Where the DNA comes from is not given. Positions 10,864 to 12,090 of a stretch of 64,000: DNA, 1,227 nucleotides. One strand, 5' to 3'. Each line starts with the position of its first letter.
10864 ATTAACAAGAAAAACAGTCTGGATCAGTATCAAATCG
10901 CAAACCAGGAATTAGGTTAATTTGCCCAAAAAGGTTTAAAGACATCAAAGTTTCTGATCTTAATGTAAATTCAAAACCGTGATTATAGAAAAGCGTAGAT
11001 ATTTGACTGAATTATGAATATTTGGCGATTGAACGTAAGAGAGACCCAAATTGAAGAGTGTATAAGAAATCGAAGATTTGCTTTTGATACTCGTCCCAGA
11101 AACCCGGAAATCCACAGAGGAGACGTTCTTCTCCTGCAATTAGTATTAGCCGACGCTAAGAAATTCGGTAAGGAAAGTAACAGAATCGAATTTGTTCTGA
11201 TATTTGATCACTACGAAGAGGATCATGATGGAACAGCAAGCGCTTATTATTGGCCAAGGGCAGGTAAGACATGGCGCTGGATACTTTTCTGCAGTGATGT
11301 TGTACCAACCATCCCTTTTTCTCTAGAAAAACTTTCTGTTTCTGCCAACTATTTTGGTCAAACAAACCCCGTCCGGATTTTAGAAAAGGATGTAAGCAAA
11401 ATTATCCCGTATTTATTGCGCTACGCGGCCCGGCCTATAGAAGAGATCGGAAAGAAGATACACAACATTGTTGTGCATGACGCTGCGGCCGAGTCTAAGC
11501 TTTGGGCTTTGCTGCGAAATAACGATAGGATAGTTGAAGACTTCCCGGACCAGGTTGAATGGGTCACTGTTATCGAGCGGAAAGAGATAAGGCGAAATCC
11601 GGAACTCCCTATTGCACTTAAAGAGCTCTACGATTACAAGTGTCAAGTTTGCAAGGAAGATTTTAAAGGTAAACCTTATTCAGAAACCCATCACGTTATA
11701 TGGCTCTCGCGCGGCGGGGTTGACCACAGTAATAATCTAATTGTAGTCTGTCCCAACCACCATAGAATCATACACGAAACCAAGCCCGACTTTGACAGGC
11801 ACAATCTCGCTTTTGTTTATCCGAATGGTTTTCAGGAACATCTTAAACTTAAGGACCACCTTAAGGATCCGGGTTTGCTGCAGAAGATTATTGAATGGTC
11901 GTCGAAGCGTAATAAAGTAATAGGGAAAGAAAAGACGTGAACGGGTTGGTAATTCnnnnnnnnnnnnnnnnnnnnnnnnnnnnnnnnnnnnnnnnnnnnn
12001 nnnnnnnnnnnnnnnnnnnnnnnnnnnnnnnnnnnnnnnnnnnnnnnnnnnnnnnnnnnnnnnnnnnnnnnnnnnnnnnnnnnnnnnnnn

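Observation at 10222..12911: AT-rich island with two tandem candidate modification-dependent restriction nucleases and an unknown membrane protein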

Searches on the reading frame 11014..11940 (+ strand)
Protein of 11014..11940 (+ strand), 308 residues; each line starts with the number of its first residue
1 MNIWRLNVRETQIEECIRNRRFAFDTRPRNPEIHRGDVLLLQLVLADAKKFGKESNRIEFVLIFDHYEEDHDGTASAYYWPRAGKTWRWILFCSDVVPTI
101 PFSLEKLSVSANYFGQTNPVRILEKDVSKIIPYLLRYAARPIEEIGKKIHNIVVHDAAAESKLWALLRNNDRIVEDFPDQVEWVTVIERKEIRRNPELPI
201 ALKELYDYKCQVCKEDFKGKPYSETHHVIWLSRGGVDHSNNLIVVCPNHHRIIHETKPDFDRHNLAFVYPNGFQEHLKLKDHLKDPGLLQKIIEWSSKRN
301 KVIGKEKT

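Call 4: search_protein_families(library=pfam, proteins=[window:11014-11940:+], max_evalue=0.1)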
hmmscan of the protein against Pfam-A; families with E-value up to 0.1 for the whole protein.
window:11014-11940:+ (308 aa): 3 families
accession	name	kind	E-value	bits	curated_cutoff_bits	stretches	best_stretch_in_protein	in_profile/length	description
PF01844.29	HNH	-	7.5e-07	29.7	21.4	1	210-254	1-45/47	HNH endonuclease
PF14279.12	HNH_5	-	0.00025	21.3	27.5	1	210-247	1-37/56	HNH endonuclease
PF13391.12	HNH_2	-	0.0048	17.2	21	1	210-251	1-56/66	HNH endonuclease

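Call 7: search_protein_families(library=ncbifam, proteins=[window:11014-11940:+], max_evalue=1)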
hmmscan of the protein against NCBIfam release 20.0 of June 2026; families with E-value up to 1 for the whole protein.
window:11014-11940:+ (308 aa): 4 families
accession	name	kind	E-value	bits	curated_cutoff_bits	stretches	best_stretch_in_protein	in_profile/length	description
NF040563.1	guided_IscB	equivalog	1.4e-06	27.6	175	1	206-257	191-239/314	RNA-guided endonuclease IscB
NF045808.1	PT-DNA_restrict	exception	7.9e-06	25.2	180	1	187-255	154-225/284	phosphorothioated DNA-binding restriction endonuclease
NF002303.0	PRK01222.2-3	equivalog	0.12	11.9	224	0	201-240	122-161/208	phosphoribosylanthranilate isomerase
TIGR02605.1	CxxC_CxxC_SSSS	subfamily_domain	0.2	11.8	31.3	1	205-218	3-16/52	FmdB family zinc ribbon protein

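Call 8: search_protein_families(library=padloc, proteins=[window:11014-11940:+], max_evalue=1)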
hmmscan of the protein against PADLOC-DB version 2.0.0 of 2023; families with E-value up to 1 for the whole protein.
window:11014-11940:+ (308 aa): 6 families
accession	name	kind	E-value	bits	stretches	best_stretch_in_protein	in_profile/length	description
PDLC03656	mREase_IV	-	3.2e-09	34.9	1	218-269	220-271/277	Type IV methyl-directed restriction enzyme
PDLC04772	PDC-M68A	-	0.0036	15.3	1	237-265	69-97/253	-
PDLC03514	REase_II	-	0.0036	14.6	1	202-259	288-346/386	Type II restriction enzyme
PDLC00643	ZorE2|ZorE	-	0.02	12.2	1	202-250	210-258/282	HNH endonuclease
PDLC02859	DpdF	-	0.027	10.9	1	206-254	6-53/545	DpdF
PDLC04773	PDC-M68A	-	0.03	12.4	1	238-255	8-25/200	-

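Call 9: search_protein_families(library=phrogs, proteins=[window:11014-11940:+], max_evalue=1)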
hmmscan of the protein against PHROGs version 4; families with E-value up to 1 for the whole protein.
window:11014-11940:+ (308 aa): 26 families (the best 25 are shown)
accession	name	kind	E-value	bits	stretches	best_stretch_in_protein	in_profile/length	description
phrog_15103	-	unknown function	3.9e-17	63.6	1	187-266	183-267/280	-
phrog_119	-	DNA, RNA and nucleotide metabolism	1.4e-06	28.4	1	206-263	202-264/443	HNH endonuclease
phrog_8048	-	DNA, RNA and nucleotide metabolism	1.5e-06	28.7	1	201-256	170-228/273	HNH endonuclease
phrog_1271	-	DNA, RNA and nucleotide metabolism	1.6e-06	28.8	1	202-267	262-326/361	HNH endonuclease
phrog_6050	-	DNA, RNA and nucleotide metabolism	7.9e-06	25.9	1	204-256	308-360/402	HNH endonuclease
phrog_144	-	DNA, RNA and nucleotide metabolism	3.7e-05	24.4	1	206-257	83-136/175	HNH endonuclease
phrog_1588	-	unknown function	0.00028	21.7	1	203-276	32-104/132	-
phrog_7370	-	DNA, RNA and nucleotide metabolism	0.00069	20.7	1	207-255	41-85/115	HNH endonuclease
phrog_589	-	DNA, RNA and nucleotide metabolism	0.00077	20.3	1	207-252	91-137/179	HNH endonuclease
phrog_7785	-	DNA, RNA and nucleotide metabolism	0.0017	19.4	1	192-251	51-109/147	HNH endonuclease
phrog_333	-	DNA, RNA and nucleotide metabolism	0.002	19.3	1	207-251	33-76/138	HNH endonuclease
phrog_8446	-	DNA, RNA and nucleotide metabolism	0.0022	18.7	1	207-253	140-195/211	HNH endonuclease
phrog_35594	-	unknown function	0.0027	18.8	1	176-228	17-68/178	-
phrog_22514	-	DNA, RNA and nucleotide metabolism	0.0029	18.8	1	219-257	75-112/187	HNH endonuclease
phrog_740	-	DNA, RNA and nucleotide metabolism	0.0033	17.5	1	207-256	38-87/332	HNH endonuclease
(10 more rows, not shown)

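Call 11: search_solved_structures(query=window:11014-11940:+, max_evalue=1, show_alignments=2)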
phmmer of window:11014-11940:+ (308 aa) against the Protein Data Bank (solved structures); distinct sequences matched with E-value up to 1: 16.
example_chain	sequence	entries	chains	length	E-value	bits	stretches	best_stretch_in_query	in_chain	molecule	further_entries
6ghc_A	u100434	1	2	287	5.5e-08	35.4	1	218-270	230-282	5-methylcytosine-specific restriction enzyme A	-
6me0_C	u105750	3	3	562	0.0023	20.3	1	178-258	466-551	Maturase reverse transcriptase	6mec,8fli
9nvu_P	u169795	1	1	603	0.02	17.1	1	198-256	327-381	OrufIscB-REC-swap 49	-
2k5c_A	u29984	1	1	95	0.023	17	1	180-241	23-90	uncharacterized protein PF0385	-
6ghs_A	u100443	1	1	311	0.025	16.8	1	198-250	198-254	TagI restriction endonuclease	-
4uhp_A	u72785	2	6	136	0.029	16.6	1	213-255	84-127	LARGE COMPONENT OF PYOCIN AP41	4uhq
9sjn_A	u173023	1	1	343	0.076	15.2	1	224-257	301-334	Cas8f fusion with HNH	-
8ydb_J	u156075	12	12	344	0.077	15.2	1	224-257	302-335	Cas8f fusion with HNH | HNH endonuclease | a protein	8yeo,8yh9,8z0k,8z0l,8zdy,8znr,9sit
8w1p_G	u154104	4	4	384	0.089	15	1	224-257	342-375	Cas8 | Cas8f fusion with HNH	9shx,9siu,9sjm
4qko_B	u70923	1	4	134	0.24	13.6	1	175-255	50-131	Pyocin-S2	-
7ouv_A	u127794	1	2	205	0.34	13.1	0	68-103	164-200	Isoform 2 of Filamin-C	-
7utn_D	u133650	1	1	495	0.52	12.5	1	207-257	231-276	IscB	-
7xht_A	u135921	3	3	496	0.52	12.5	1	207-257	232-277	OgeuIscB | IscB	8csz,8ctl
7miw_A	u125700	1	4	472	0.56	12.4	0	181-249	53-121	Fumarate hydratase class II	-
9liq_A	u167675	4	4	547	0.59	12.3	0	207-257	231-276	Iscb | Iscb+Twin-Strep-tag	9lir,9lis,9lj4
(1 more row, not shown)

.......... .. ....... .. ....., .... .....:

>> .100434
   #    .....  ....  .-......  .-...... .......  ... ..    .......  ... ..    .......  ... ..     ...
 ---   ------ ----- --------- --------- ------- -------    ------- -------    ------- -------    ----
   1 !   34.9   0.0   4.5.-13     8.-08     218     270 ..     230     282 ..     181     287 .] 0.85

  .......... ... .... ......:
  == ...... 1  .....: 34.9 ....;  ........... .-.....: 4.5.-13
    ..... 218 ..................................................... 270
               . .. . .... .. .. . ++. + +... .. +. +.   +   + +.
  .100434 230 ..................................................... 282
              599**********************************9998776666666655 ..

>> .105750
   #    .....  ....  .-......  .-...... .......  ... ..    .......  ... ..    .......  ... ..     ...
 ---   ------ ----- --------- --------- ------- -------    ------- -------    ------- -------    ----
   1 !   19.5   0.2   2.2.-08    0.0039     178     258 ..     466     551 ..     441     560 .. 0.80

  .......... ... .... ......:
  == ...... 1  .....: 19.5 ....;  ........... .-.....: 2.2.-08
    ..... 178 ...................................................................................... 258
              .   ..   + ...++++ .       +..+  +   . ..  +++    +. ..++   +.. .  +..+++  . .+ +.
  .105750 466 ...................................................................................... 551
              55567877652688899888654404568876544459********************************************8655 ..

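Call 13: find_homologous_proteins(query=window:11014-11940:+)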
Query window:11014-11940:+ (308 aa): 143 proteins with E <= 0.001 among 942 candidates; the best 120 are listed.
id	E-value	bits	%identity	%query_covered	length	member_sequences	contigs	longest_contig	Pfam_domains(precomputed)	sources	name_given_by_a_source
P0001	9.4e-212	720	100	100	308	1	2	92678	PF01844.30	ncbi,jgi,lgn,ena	ncbi:MAG: HNH endonuclease signature motif containing protein [Candidatus Ratteibacteria bacterium]|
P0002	1.4e-169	581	80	100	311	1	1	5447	PF01844.30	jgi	-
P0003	4.5e-166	570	77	100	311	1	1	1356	PF01844.30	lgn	-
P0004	1.2e-140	486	68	100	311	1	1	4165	PF01844.30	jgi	jgi:5-methylcytosine-specific restriction endonuclease McrA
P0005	4.3e-136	471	65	100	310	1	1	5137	PF01844.30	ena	-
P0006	3.7e-131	455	62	100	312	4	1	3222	-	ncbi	-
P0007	2.2e-130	452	63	100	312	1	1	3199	PF01844.30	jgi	-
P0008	2.6e-130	452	63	100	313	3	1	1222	-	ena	-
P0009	3.0e-130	452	63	100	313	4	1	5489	PF01844.30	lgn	-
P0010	3.9e-129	448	63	100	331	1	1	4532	-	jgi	jgi:5-methylcytosine-specific restriction endonuclease McrA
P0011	4.0e-129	448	63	100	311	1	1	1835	PF01844.30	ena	-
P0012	1.0e-128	447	63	100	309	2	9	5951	PF01844.30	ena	-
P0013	1.5e-128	446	63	100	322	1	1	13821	-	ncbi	-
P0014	2.1e-128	446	61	100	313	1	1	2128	-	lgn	-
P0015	3.3e-128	445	63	100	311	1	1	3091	PF01844.30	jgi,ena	-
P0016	1.1e-127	444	64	99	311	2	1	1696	PF01844.30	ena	-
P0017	7.1e-127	441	62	100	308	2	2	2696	PF01844.30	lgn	-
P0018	7.3e-127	441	61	100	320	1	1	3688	PF01844.30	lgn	-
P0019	1.0e-126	440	62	100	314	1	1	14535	PF01844.30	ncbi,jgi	jgi:hypothetical protein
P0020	1.1e-126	440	63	100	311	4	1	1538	PF01844.30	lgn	-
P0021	1.3e-126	440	61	100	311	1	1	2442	PF01844.30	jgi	jgi:5-methylcytosine-specific restriction endonuclease McrA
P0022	5.9e-126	438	62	100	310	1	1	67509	PF01844.30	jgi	jgi:hypothetical protein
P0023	7.2e-126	438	61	100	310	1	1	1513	PF01844.30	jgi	jgi:hypothetical protein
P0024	3.4e-124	432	59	100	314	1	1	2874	PF01844.30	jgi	jgi:hypothetical protein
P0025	7.3e-124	431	58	100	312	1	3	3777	PF01844.30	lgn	-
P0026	8.3e-124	431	60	99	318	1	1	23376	PF01844.30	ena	-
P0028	3.2e-122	426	59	100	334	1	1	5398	PF01844.30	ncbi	-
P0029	2.3e-121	423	61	100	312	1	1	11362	PF01844.30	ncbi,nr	ncbi:MAG: HNH endonuclease [bacterium]|nr:HNH endonuclease [bacterium]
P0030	3.1e-121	422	60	99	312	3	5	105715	PF01844.30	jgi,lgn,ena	-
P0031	4.2e-121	422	60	99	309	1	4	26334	PF01844.30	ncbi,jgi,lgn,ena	-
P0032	1.9e-120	420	61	99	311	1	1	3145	PF01844.30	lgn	-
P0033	7.1e-120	418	58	100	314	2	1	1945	PF01844.30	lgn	-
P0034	2.3e-119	416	60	98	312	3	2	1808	PF01844.30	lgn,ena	-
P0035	4.5e-119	415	58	98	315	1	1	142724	PF01844.30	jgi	jgi:5-methylcytosine-specific restriction endonuclease McrA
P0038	4.3e-115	402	58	100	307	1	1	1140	PF01844.30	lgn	-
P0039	2.5e-114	400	57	96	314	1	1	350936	PF01844.30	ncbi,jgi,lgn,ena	ncbi:MAG: HNH endonuclease [bacterium]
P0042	1.6e-74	269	46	95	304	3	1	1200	PF01844.30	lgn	-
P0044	8.3e-73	263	46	91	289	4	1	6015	PF01844.30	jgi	jgi:hypothetical protein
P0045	1.3e-72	263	46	91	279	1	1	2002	PF01844.30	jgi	-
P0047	6.6e-72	260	46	91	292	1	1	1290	PF01844.30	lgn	-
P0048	1.4e-71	259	43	94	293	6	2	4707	PF01844.30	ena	-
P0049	1.6e-71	259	44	93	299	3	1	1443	PF01844.30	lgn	-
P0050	7.9e-71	257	45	92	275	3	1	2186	PF01844.30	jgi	-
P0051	9.2e-71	257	44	93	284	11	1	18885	PF01844.30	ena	-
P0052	1.5e-70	256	45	95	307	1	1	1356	PF01844.30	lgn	-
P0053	3.6e-70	255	46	91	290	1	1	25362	PF01844.30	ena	-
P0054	4.0e-70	254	46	92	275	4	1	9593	PF01844.30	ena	-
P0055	4.3e-70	254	44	92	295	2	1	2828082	PF01844.30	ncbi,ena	-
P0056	4.4e-70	254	46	91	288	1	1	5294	PF01844.30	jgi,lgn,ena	-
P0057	6.2e-70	254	43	94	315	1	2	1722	PF01844.30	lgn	-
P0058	6.2e-70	254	44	91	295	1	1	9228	PF01844.30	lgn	-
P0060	1.7e-69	252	43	92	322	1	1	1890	PF01844.30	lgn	-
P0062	2.0e-69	252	46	92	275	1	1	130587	PF01844.30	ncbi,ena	-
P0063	3.0e-69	252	46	92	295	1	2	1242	PF01844.30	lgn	-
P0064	4.1e-69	251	45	91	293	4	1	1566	PF01844.30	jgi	jgi:5-methylcytosine-specific restriction endonuclease McrA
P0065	4.6e-69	251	45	91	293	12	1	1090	PF01844.30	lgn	-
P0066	7.6e-69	250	44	91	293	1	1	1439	PF01844.30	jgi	jgi:5-methylcytosine-specific restriction endonuclease McrA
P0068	1.2e-68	250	44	92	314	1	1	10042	PF01844.30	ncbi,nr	ncbi:MAG: HNH endonuclease [Thermomicrobiales bacterium]|nr:HNH endonuclease [Thermomicrobiales bact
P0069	1.6e-68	249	46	92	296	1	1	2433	PF01844.30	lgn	-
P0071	4.3e-68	248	45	92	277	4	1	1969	PF01844.30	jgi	-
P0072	5.5e-68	247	44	92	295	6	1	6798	PF01844.30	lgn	-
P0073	6.6e-68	247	46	91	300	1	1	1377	PF01844.30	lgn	-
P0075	9.2e-68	247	44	94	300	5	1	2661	PF01844.30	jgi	jgi:5-methylcytosine-specific restriction endonuclease McrA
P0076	1.3e-67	246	44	91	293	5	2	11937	PF01844.30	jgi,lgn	-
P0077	1.9e-67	246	43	92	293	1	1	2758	PF01844.30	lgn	-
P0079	2.9e-67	245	45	92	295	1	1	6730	PF01844.30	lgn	-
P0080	1.6e-66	243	45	88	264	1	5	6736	PF01844.30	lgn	-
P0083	3.6e-66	241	44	92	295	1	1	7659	PF01844.30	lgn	-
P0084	3.8e-66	241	43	93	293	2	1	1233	PF01844.30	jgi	jgi:hypothetical protein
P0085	4.0e-66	241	44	91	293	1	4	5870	PF01844.30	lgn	-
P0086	1.3e-65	240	43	91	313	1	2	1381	PF01844.30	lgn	-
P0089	2.9e-65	238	44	91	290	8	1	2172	PF01844.30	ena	-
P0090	3.2e-65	238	44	91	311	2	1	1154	PF01844.30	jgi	jgi:hypothetical protein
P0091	4.1e-65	238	59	59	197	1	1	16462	PF01844.30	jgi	jgi:5-methylcytosine-specific restriction endonuclease McrA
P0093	4.5e-65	238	43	91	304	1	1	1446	PF01844.30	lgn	-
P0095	7.9e-65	237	45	90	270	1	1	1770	PF01844.30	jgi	jgi:5-methylcytosine-specific restriction endonuclease McrA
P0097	1.3e-64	236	43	91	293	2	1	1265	PF01844.30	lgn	-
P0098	1.6e-64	236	43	91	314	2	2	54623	PF01844.30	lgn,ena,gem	-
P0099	1.8e-64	236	43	91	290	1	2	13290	PF01844.30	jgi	-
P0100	6.7e-64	234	44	92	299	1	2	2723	PF01844.30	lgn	-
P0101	7.2e-64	234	43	91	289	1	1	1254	PF01844.30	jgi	jgi:hypothetical protein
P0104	2.6e-63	232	45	91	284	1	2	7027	PF01844.30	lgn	-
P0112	3.1e-62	229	43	91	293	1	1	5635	PF01844.30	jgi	jgi:hypothetical protein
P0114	5.2e-62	228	40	93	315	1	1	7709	PF01844.30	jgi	jgi:hypothetical protein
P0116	1.3e-61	226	40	92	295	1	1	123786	PF01844.30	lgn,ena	-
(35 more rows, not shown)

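Call 22: search_solved_structures(query=A1, max_evalue=1, show_alignments=1)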
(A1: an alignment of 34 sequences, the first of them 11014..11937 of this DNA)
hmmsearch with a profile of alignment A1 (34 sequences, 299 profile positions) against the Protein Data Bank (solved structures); distinct sequences matched with E-value up to 1: 10.
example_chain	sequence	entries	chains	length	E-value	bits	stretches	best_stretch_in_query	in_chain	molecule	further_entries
6ghc_A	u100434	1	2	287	8.9e-10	41.4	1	183-275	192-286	5-methylcytosine-specific restriction enzyme A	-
6ghs_A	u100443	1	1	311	7.3e-09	38.4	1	181-251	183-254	TagI restriction endonuclease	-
8ydb_J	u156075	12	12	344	0.0085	18.5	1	224-261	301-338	Cas8f fusion with HNH | HNH endonuclease | a protein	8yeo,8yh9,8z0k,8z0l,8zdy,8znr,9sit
9sjn_A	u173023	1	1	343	0.0085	18.5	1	224-261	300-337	Cas8f fusion with HNH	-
5zmm_A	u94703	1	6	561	0.01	18.2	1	218-253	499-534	Uncharacterized protein McrA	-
8w1p_G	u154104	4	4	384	0.011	18.2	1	224-261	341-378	Cas8 | Cas8f fusion with HNH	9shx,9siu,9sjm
6me0_C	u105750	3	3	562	0.024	17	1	207-263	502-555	Maturase reverse transcriptase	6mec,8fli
9ncf_S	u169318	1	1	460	0.27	13.6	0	22-49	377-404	Immunoglobulin-like domain protein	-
5aas_A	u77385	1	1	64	0.63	12.4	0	207-228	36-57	TAX1-BINDING PROTEIN 1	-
2m7q_A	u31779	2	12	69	0.66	12.3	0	207-229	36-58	Tax1-binding protein 1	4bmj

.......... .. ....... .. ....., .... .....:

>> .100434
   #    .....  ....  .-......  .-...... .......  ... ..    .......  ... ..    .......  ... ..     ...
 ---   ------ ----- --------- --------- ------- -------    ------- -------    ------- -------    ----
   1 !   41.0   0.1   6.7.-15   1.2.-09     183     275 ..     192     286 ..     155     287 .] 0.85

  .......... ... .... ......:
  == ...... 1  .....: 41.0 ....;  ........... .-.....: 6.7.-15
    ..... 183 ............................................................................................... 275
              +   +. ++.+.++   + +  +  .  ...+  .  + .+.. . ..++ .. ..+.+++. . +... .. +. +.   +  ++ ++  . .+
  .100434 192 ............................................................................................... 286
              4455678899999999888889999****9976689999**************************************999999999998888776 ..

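Call 26: find_encoding_contigs(protein=P0001, flank=10000, max_places=4)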
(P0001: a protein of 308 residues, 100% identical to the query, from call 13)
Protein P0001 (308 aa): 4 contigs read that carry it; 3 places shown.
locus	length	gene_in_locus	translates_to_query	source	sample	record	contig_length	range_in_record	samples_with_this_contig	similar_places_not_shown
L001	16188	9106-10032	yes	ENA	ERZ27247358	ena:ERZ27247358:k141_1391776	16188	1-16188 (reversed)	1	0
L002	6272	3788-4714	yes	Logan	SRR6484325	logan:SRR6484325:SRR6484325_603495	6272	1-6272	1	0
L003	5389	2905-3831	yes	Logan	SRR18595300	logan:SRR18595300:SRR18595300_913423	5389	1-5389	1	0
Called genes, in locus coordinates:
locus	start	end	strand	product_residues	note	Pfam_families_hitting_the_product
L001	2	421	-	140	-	?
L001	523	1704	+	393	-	PF00817:IMS, PF11799:IMS_C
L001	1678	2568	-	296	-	PF01551:Peptidase_M23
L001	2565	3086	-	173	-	PF03703:bPH_2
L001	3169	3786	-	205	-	PF13505:OMP_b-brl, PF09411:PagL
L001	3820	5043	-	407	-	PF13185:GAF_2, PF01590:GAF, PF13492:GAF_3, PF13487:HD_5, PF01966:HD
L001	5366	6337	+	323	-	PF01946:Thi4, PF01494:FAD_binding_3 (weak), PF07992:Pyr_redox_2, PF00890:FAD_binding_2 (faint), PF01266:DAO (weak), PF12831:FAD_oxidored, PF13450:NAD_binding_8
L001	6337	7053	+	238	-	PF07963:N_methyl (weak), PF07596:SBP_bac_10 (faint)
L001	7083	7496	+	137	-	PF04463:2-thiour_desulf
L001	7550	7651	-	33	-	-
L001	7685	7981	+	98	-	PF09650:PHA_gran_rgn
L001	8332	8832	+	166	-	-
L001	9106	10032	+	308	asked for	PF01844:HNH (weak)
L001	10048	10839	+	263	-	-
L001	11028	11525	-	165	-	PF01625:PMSR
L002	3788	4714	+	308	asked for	PF01844:HNH (weak)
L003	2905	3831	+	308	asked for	PF01844:HNH (weak)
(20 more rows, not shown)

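Call 29: find_encoding_contigs(protein=P0002, flank=8000, max_places=3)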
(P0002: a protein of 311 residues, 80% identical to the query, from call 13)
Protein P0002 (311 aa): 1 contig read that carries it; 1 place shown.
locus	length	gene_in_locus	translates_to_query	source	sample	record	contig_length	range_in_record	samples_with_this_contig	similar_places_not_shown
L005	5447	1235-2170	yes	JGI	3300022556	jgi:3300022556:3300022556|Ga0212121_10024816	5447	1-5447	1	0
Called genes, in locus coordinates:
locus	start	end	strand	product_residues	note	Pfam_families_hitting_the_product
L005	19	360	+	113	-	PF05656:DUF805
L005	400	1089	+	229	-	PF01902:Diphthami_syn_2_N, PF28410:Diphthami_syn_2_C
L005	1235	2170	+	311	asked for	PF01844:HNH (weak)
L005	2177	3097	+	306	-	PF13391:HNH_2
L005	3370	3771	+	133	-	-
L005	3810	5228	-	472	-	PF01554:MatE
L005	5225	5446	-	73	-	?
